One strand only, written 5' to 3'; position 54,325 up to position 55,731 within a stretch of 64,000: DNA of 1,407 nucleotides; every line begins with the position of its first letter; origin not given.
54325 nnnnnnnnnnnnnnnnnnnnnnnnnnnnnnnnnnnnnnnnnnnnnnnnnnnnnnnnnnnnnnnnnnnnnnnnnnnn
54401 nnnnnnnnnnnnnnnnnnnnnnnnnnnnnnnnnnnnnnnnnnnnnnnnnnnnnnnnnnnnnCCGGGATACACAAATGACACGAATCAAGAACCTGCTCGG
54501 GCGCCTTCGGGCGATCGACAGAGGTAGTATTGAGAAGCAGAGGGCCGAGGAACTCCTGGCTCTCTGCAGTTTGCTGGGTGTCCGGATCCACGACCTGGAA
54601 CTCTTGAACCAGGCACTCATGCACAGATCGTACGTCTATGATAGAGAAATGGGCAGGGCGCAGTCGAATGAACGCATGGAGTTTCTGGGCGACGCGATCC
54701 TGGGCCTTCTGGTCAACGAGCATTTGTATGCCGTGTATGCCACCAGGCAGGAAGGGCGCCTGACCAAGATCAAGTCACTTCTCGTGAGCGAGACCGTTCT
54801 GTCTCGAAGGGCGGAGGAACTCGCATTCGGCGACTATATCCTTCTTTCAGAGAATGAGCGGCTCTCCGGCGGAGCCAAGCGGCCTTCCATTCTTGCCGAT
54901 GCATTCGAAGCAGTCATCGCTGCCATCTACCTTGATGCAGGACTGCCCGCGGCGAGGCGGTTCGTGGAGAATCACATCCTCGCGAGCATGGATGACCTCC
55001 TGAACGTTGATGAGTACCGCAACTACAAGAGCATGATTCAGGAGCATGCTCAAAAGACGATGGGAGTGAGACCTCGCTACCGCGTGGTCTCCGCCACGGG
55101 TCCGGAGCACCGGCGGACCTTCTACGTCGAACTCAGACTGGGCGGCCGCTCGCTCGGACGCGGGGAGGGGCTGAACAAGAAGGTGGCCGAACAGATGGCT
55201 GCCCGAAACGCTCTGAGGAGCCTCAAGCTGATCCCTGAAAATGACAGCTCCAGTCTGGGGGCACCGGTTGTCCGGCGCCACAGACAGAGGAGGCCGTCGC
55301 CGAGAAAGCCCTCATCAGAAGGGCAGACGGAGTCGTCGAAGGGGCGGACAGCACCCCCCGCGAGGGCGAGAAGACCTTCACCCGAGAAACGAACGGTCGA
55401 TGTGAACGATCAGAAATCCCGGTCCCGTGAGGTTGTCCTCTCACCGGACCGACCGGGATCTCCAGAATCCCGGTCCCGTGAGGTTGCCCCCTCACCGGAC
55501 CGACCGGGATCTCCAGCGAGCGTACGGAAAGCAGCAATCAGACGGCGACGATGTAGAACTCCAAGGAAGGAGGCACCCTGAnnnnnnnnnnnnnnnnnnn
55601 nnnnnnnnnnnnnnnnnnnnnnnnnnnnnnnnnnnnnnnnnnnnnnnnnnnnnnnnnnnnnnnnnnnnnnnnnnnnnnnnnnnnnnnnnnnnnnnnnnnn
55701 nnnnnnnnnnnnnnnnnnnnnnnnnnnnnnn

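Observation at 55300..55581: RNase III carries a long basic Pro/Arg/Ser-rich tail partly encoded by two tandem 51-bp hairpin-forming repeats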

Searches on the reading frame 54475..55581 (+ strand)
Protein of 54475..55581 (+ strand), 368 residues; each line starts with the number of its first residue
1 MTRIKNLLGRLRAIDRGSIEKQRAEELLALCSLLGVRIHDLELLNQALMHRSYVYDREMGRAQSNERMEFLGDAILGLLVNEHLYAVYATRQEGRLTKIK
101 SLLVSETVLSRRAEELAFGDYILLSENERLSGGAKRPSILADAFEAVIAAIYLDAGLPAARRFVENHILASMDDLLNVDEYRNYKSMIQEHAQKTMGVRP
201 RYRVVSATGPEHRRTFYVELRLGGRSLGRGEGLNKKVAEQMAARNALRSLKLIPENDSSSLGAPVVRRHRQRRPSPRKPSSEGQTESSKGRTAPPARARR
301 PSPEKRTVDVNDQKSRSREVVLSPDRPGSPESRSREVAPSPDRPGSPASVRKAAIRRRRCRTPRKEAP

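Call 5: search_protein_families(library=pfam, proteins=[window:54475-55581:+], max_evalue=0.1)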
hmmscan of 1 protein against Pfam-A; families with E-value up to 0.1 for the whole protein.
window:54475-55581:+ (368 aa): 4 families
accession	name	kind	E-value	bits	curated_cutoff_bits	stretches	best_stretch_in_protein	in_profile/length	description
PF14622.11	Ribonucleas_3_3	-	1.6e-34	119.3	35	1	41-171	2-127/128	Ribonuclease-III-like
PF00636.31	Ribonuclease_3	-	1.2e-21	77.9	27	1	66-156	1-102/102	Ribonuclease III domain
PF00035.32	dsrm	-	1.2e-16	61.4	23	1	184-250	1-66/66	Double-stranded RNA binding motif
PF22935.1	RM44_endonuclase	-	2.9e-08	34.3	27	1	26-151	5-139/139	Large ribosomal subunit protein mL44, endonuclease domain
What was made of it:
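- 54475..55581 (+): rnc coding sequence: a 368-aa RNase III, stop codon included. Pfam hits Ribonucleas_3_3 at 1.6e-34 and dsrm at 1.2e-16 (call 5).
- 54595..54987 (+): RNase III catalytic domain (aa 41-171). The acidic residues E66, E69, D73, D142 and E145 are intact. Pfam (call 5).
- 55024..55224 (+): dsRNA-binding domain (aa 184-250). Pfam dsrm (call 5).
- On Class 1 bacterial RNase III (Rnc): Pfam PF14622 at 1.6e-34 and PF00636 at 1.2e-21 (call 5). Pfam dsrm at aa 184-250, 1.2e-16 (call 5).
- Checked: Pfam places the RNase III domain at aa 41-171 and the dsRBD at aa 184-250 (call 5), which leaves about 118 aa after the dsRBD.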

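Call 10: find_homologous_proteins(query=window:54475-55578:+)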
Query window:54475-55578:+ (368 aa): 1351 proteins with E <= 0.001 among 8000 candidates; the best 120 are listed.
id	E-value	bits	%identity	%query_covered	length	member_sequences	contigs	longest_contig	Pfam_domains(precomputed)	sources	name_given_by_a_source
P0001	2.4e-168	578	80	100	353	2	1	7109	PF00636.32,PF22935.2,PF14622.12,PF00035.33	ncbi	-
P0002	6.1e-137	475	72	84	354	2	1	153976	PF00636.32,PF22935.2,PF14622.12,PF00035.33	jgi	jgi:ribonuclease-3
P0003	6.4e-134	465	86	70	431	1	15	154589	PF00636.32,PF22935.2,PF14622.12,PF00035.33,PF02095.22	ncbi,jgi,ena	-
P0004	7.4e-132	458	84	70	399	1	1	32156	PF00636.32,PF22935.2,PF14622.12,PF00035.33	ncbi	-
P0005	1.3e-131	457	84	70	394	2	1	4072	PF00636.32,PF22935.2,PF14622.12,PF00035.33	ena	-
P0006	9.3e-112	392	73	67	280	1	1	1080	PF00636.32,PF14622.12,PF00035.33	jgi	jgi:ribonuclease-3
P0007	1.9e-109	385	69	71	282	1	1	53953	PF00636.32,PF22935.2,PF14622.12,PF00035.33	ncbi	-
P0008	1.4e-108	382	69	70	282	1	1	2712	PF00636.32,PF22935.2,PF14622.12,PF00035.33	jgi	jgi:ribonuclease-3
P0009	5.1e-108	380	69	69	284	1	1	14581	PF00636.32,PF22935.2,PF14622.12,PF00035.33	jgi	-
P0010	8.3e-108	379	70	69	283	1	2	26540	PF00636.32,PF22935.2,PF14622.12,PF00035.33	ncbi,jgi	-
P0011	8.4e-107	376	69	69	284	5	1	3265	PF00636.32,PF22935.2,PF14622.12,PF00035.33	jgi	-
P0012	4.1e-106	374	69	70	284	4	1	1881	PF00636.32,PF14622.12,PF00035.33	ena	-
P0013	4.9e-106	373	67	70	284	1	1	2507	PF00636.32,PF22935.2,PF14622.12,PF00035.33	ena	-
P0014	6.6e-106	373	72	67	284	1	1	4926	PF00636.32,PF22935.2,PF14622.12,PF00035.33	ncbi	-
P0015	9.3e-106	372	68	70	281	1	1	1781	PF00636.32,PF22935.2,PF14622.12,PF00035.33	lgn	-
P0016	1.9e-105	371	72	65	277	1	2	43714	PF00636.32,PF22935.2,PF14622.12,PF00035.33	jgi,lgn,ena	-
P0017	2.4e-105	371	71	66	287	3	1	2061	PF00636.32,PF22935.2,PF14622.12,PF00035.33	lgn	-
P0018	2.4e-105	371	73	65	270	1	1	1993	PF00636.32,PF14622.12,PF00035.33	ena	-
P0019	2.8e-105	371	68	70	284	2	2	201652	PF00636.32,PF22935.2,PF14622.12,PF00035.33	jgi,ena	-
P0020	3.2e-105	371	69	69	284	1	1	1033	PF00636.32,PF22935.2,PF14622.12,PF00035.33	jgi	jgi:ribonuclease-3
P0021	7.6e-105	369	68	71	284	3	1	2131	PF00636.32,PF22935.2,PF14622.12,PF00035.33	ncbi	-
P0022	1.0e-104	369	70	69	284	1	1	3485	PF00636.32,PF14622.12,PF00035.33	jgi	jgi:ribonuclease-3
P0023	1.1e-104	369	70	69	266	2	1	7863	PF00636.32,PF22935.2,PF14622.12,PF00035.33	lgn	-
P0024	1.2e-104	369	69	68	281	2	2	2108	PF00636.32,PF22935.2,PF14622.12,PF00035.33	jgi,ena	-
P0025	1.3e-104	369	70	69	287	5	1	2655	PF00636.32,PF22935.2,PF14622.12,PF00035.33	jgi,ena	-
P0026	1.4e-104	369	74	62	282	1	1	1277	PF00636.32,PF22935.2,PF14622.12,PF00035.33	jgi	jgi:ribonuclease-3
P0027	1.4e-104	369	70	68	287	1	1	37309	PF00636.32,PF22935.2,PF14622.12,PF00035.33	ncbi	-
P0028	1.5e-104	368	66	72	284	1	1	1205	PF00636.32,PF14622.12,PF00035.33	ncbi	-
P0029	2.3e-104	368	72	65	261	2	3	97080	PF00636.32,PF14622.12,PF00035.33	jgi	jgi:ribonuclease-3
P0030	2.3e-104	368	70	70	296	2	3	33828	PF00636.32,PF22935.2,PF14622.12,PF00035.33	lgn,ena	-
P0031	3.2e-104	367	73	64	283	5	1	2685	PF00636.32,PF22935.2,PF14622.12,PF00035.33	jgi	jgi:ribonuclease-3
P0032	3.4e-104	367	75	62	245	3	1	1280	PF00636.32,PF22935.2,PF14622.12,PF00035.33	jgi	jgi:ribonuclease-3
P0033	4.5e-104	367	68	70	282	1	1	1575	PF00636.32,PF14622.12,PF00035.33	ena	-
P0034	4.8e-104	367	67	69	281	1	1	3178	PF00636.32,PF14622.12,PF00035.33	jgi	jgi:ribonuclease-3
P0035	5.1e-104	367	72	67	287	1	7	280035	PF00636.32,PF22935.2,PF14622.12,PF00035.33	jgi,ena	-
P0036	5.6e-104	367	67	70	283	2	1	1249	PF00636.32,PF22935.2,PF14622.12,PF00035.33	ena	-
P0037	6.0e-104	366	71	66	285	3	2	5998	PF00636.32,PF14622.12,PF00035.33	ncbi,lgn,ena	-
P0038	6.4e-104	366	69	69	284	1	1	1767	PF00636.32,PF22935.2,PF14622.12,PF00035.33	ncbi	-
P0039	6.4e-104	366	70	68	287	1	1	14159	PF00636.32,PF22935.2,PF14622.12,PF00035.33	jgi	jgi:ribonuclease-3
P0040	7.2e-104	366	69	69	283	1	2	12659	PF00636.32,PF14622.12,PF00035.33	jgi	jgi:ribonuclease-3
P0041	9.9e-104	366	66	72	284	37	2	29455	PF00636.32,PF14622.12,PF00035.33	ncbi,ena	-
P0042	1.1e-103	366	70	68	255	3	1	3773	PF00636.32,PF22935.2,PF14622.12,PF00035.33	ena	-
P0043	1.1e-103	366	68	69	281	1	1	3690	PF00636.32,PF14622.12,PF00035.33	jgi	jgi:ribonuclease-3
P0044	1.2e-103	365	66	70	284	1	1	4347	PF00636.32,PF14622.12,PF00035.33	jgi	jgi:ribonuclease-3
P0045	1.3e-103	365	68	70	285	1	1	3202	PF00636.32,PF14622.12,PF00035.33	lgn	-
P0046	1.3e-103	365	70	65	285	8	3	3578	PF00636.32,PF22935.2,PF14622.12,PF00035.33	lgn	-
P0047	1.6e-103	365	70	68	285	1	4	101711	PF00636.32,PF22935.2,PF14622.12,PF00035.33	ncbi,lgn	-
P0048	2.8e-103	364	66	72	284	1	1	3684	PF00636.32,PF14622.12,PF00035.33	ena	-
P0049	4.3e-103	364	68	69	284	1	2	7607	PF00636.32,PF22935.2,PF14622.12,PF00035.33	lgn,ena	-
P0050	4.9e-103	363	67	69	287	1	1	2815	PF00636.32,PF22935.2,PF14622.12,PF00035.33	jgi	-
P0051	6.2e-103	363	68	70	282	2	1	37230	PF00636.32,PF22935.2,PF14622.12,PF00035.33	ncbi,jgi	-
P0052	7.4e-103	363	66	71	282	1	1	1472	PF00636.32,PF22935.2,PF14622.12,PF00035.33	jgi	jgi:ribonuclease III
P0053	8.6e-103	363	66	70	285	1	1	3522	PF00636.32,PF22935.2,PF14622.12,PF00035.33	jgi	jgi:ribonuclease III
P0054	1.0e-102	362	68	68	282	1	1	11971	PF00636.32,PF14622.12,PF00035.33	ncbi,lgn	-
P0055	1.0e-102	362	65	71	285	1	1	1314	PF00636.32,PF22935.2,PF14622.12,PF00035.33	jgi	jgi:ribonuclease-3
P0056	1.2e-102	362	76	59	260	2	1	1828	PF00636.32,PF14622.12,PF00035.33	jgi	-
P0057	1.3e-102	362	65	70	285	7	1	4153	PF00636.32,PF22935.2,PF14622.12,PF00035.33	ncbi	-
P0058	1.3e-102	362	70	67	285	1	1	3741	PF00636.32,PF22935.2,PF14622.12,PF00035.33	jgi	-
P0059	1.4e-102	362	68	70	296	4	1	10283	PF00636.32,PF22935.2,PF14622.12,PF00035.33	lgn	-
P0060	1.5e-102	362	71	64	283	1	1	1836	PF00636.32,PF22935.2,PF14622.12,PF00035.33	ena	-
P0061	2.1e-102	361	70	69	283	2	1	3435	PF00636.32,PF22935.2,PF14622.12,PF00035.33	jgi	jgi:ribonuclease-3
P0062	2.9e-102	361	64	72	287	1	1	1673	PF00636.32,PF22935.2,PF14622.12,PF00035.33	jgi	jgi:ribonuclease III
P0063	2.9e-102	361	71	64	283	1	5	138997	PF00636.32,PF22935.2,PF14622.12,PF00035.33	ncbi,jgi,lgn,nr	ncbi:MAG: ribonuclease III [Candidatus Eisenbacteria bacterium]|nr:ribonuclease III [Candidatus Eise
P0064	3.1e-102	361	74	63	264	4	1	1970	PF00636.32,PF14622.12,PF00035.33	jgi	jgi:ribonuclease-3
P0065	3.3e-102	361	70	64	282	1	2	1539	PF00636.32,PF22935.2,PF14622.12,PF00035.33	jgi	-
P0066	3.5e-102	361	71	64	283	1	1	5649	PF00636.32,PF22935.2,PF14622.12,PF00035.33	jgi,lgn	-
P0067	3.6e-102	361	69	70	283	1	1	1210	PF00636.32,PF22935.2,PF14622.12,PF00035.33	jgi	jgi:ribonuclease-3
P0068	3.6e-102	361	71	64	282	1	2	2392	PF00636.32,PF14622.12,PF00035.33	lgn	-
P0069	4.3e-102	360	66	70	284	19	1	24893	PF00636.32,PF22935.2,PF14622.12,PF00035.33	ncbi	-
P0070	4.4e-102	360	69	65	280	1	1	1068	PF00636.32,PF22935.2,PF14622.12,PF00035.33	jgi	jgi:ribonuclease-3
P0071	7.6e-102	360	68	70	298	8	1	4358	PF00636.32,PF22935.2,PF14622.12,PF00035.33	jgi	jgi:ribonuclease-3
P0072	9.9e-102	359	68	69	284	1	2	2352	PF00636.32,PF22935.2,PF14622.12,PF00035.33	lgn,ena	-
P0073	1.3e-101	359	67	70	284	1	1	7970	PF00636.32,PF14622.12,PF00035.33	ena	-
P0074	1.5e-101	359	69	65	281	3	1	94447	PF00636.32,PF22935.2,PF14622.12,PF00035.33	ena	-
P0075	1.9e-101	358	66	70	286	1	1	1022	PF00636.32,PF22935.2,PF14622.12,PF00035.33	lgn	-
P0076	2.2e-101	358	72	63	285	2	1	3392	PF00636.32,PF22935.2,PF14622.12,PF00035.33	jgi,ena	-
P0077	2.4e-101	358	66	69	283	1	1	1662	PF00636.32,PF22935.2,PF14622.12,PF00035.33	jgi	-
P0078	3.6e-101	357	65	72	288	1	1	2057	PF00636.32,PF22935.2,PF14622.12,PF00035.33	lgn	-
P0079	4.8e-101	357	71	64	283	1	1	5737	PF00636.32,PF22935.2,PF14622.12,PF00035.33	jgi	jgi:ribonuclease-3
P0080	5.4e-101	357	68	69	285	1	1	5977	PF00636.32,PF14622.12,PF00035.33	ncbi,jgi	-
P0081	5.8e-101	357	66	70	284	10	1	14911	PF00636.32,PF14622.12,PF00035.33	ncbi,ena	-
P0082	7.8e-101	356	61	78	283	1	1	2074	PF00636.32,PF22935.2,PF14622.12,PF00035.33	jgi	jgi:ribonuclease-3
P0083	9.2e-101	356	67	68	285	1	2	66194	PF00636.32,PF22935.2,PF14622.12,PF00035.33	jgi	jgi:ribonuclease-3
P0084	9.9e-101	356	63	72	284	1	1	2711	PF00636.32,PF22935.2,PF14622.12,PF00035.33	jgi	jgi:ribonuclease-3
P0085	3.6e-100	354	67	70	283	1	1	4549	PF00636.32,PF22935.2,PF14622.12,PF00035.33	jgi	jgi:ribonuclease-3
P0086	4.8e-100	354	65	69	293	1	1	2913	PF00636.32,PF22935.2,PF14622.12,PF00035.33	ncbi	-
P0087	1.7e-99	352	67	70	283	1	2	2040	PF00636.32,PF22935.2,PF14622.12,PF00035.33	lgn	-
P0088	3.4e-99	351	66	70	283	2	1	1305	PF00636.32,PF22935.2,PF14622.12,PF00035.33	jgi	jgi:ribonuclease-3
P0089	4.1e-99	351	68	69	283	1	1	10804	PF00636.32,PF22935.2,PF14622.12,PF00035.33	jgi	jgi:ribonuclease-3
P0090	5.5e-99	350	69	66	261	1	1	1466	PF00636.32,PF14622.12,PF00035.33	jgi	jgi:ribonuclease-3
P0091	1.2e-98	349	68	68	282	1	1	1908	PF00636.32,PF14622.12,PF00035.33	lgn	-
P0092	1.5e-98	349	65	67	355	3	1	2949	PF00636.32,PF22935.2,PF14622.12,PF00035.33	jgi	-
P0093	3.0e-98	348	69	66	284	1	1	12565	PF00636.32,PF14622.12,PF00035.33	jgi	jgi:ribonuclease-3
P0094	7.7e-98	346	68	65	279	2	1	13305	PF00636.32,PF22935.2,PF14622.12,PF00035.33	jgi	jgi:ribonuclease-3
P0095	1.2e-97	346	65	70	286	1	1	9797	PF00636.32,PF22935.2,PF14622.12,PF00035.33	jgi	jgi:ribonuclease-3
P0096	1.3e-96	342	66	65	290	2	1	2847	PF00636.32,PF14622.12,PF00035.33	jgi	-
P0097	2.0e-96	342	67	65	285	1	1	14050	PF00636.32,PF22935.2,PF14622.12,PF00035.33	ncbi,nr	ncbi:MAG: ribonuclease III [Candidatus Eisenbacteria bacterium]|nr:ribonuclease III [Candidatus Eise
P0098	7.0e-96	340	65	68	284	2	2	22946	PF00636.32,PF22935.2,PF14622.12,PF00035.33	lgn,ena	-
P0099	1.6e-95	339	62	71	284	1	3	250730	PF00636.32,PF22935.2,PF14622.12,PF00035.33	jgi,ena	-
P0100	1.7e-95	339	70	63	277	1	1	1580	PF00636.32,PF22935.2,PF14622.12,PF00035.33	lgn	-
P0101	1.4e-94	336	68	63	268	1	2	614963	PF00636.32,PF14622.12,PF00035.33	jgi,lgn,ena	-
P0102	2.8e-94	335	75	56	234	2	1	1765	PF00636.32,PF14622.12,PF00035.33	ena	-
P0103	3.5e-93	331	62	71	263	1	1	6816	PF00636.32,PF14622.12,PF00035.33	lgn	-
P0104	2.3e-87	312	66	64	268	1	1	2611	PF00636.32,PF14622.12,PF00035.33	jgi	jgi:ribonuclease-3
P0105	4.3e-87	311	69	59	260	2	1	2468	PF00636.32,PF22935.2,PF14622.12,PF00035.33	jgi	-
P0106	3.6e-68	249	53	64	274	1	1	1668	PF00636.32,PF22935.2,PF14622.12,PF00035.33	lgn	-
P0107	8.8e-68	248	53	67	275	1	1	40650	PF14709.14,PF00636.32,PF14622.12,PF00035.33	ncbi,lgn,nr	ncbi:MAG: ribonuclease III [Candidatus Eisenbacteria bacterium]|nr:ribonuclease III [Candidatus Eise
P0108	4.2e-66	242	51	64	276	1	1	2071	PF00636.32,PF22935.2,PF14622.12,PF00035.33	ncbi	ncbi:MAG: ribonuclease III [Candidatus Eisenbacteria bacterium]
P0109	7.6e-66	241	53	61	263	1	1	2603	PF00636.32,PF22935.2,PF14622.12,PF00035.33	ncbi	-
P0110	1.4e-65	240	50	67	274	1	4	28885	PF00636.32,PF14622.12,PF00035.33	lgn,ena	-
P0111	1.5e-65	240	53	61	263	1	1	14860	PF00636.32,PF22935.2,PF14622.12,PF00035.33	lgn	-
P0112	5.7e-65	238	55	59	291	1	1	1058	PF00636.32,PF22935.2,PF14622.12,PF00035.33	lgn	-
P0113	1.7e-64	237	50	67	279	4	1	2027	PF00636.32,PF14622.12,PF00035.33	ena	-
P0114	4.0e-64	236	52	60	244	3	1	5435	PF00636.32,PF22935.2,PF14622.12,PF00035.33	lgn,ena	-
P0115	4.4e-64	235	50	67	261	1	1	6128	PF00636.32,PF22935.2,PF14622.12,PF00035.33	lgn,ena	-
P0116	4.6e-64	235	52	60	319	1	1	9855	PF00636.32,PF22935.2,PF14622.12,PF00035.33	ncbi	-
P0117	6.1e-64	235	52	61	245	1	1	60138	PF00636.32,PF22935.2,PF14622.12,PF00035.33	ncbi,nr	ncbi:MAG: ribonuclease III [Candidatus Eisenbacteria bacterium]|nr:ribonuclease III [Candidatus Eise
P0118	7.1e-64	235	50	68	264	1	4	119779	PF00636.32,PF22935.2,PF14622.12,PF00035.33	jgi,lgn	-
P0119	1.1e-63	234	55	58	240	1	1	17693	PF00636.32,PF22935.2,PF14622.12,PF00035.33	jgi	jgi:ribonuclease-3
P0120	1.3e-63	234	63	33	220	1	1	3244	PF00636.32,PF14622.12,PF00035.33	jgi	jgi:ribonuclease-3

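Call 11: find_related_loci(query=window:54475-55578:+, collection=genome_contigs, flank=4000)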
Query window:54475-55578:+ (368 aa) in genome_contigs; peptide patterns used: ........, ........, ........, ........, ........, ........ (x = any residue, [..] = any of these).
242 stretches matched a pattern; 143 encode a relative of the query (tblastn E <= 1e-3); the best 80 are kept; 80 distinct loci.
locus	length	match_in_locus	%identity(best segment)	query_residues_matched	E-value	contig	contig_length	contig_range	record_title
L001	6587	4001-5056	80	1-367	3e-180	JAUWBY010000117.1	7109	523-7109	MAG: Candidatus Eisenbacteria bacterium isolate CSMAG_2124 CSMAG_2124_k141_1226923_length_7109_cov_8.0000, whole genome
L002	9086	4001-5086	72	1-343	6e-158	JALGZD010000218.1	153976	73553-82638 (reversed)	MAG: bacterium isolate SY70-5-12_Bin_1 SY70-5-12_Bin_1_scaffold_29, whole genome shotgun sequence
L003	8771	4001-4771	86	1-257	7e-144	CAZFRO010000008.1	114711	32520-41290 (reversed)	MAG TPA_asm: uncultured bacterium isolate SRP077602_co1_312 genome assembly, contig: NODE_272_length_114711_cov_52.06737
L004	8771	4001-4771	84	1-257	1e-144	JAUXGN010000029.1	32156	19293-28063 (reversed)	MAG: Candidatus Eisenbacteria bacterium isolate CSMAG_2930 CSMAG_2930_k117_2773074_length_32156_cov_15.9953, whole genom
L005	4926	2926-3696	70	1-255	2e-115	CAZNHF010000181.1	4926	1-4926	MAG TPA_asm: uncultured bacterium isolate binchicken_co109_8 genome assembly, contig: NODE_8031_length_4926_cov_7.241018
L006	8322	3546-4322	69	1-257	6e-114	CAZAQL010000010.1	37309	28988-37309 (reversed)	MAG TPA_asm: uncultured bacterium isolate SRP332253_co2_145 genome assembly, contig: NODE_949_length_37309_cov_4.188114,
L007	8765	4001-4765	70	1-253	1e-113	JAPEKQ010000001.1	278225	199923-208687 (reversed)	MAG: bacterium isolate MAG173-P120 NODE_1_length_278225_cov_115.494223, whole genome shotgun sequence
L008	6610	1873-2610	72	10-253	6e-113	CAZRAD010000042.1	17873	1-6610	MAG TPA_asm: uncultured bacterium isolate binchicken_co334_58 genome assembly, contig: NODE_5449_length_17873_cov_5.1734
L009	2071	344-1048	51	13-247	8e-75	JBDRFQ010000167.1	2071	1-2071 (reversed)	MAG: Candidatus Eisenbacteria bacterium isolate MEGAHIT-group-1.380 k141_12657982, whole genome shotgun sequence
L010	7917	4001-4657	52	33-251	2e-68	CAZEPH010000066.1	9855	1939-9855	MAG TPA_asm: uncultured bacterium isolate SRP173033_co3_64 genome assembly, contig: NODE_9512_length_9855_cov_4.780714,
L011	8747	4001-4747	45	1-249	5e-60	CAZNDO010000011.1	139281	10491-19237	MAG TPA_asm: uncultured Gemmatimonadota bacterium isolate binchicken_co242_78 genome assembly, contig: NODE_417_length_1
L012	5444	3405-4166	44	4-254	3e-59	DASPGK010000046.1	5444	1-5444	MAG TPA_asm: Candidatus Krumholzibacteriia bacterium isolate SMAG_U16449 k141_1415735, whole genome shotgun sequence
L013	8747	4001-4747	45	1-249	3e-59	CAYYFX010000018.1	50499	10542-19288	MAG TPA_asm: uncultured Gemmatimonadota bacterium isolate SRP239054_co1_84 genome assembly, contig: NODE_372_length_5049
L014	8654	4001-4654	46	29-247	1e-58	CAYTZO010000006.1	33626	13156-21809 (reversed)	MAG TPA_asm: uncultured Gammaproteobacteria bacterium isolate SRP093762_co1_179 genome assembly, contig: NODE_788_length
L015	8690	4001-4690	47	26-254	5e-57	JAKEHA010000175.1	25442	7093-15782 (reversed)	MAG: Candidatus Latescibacterota bacterium isolate PMV_6.20 PMV_6.20.k101_648044, whole genome shotgun sequence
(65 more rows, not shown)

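Call 24: find_encoding_contigs(protein=window:54475-55578:+, flank=3000, max_places=6)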
Protein window:54475-55578:+ (368 aa): no gene with exactly this product is on record in the collection.
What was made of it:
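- The exact protein is not on record in any other public assembly (call 24).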
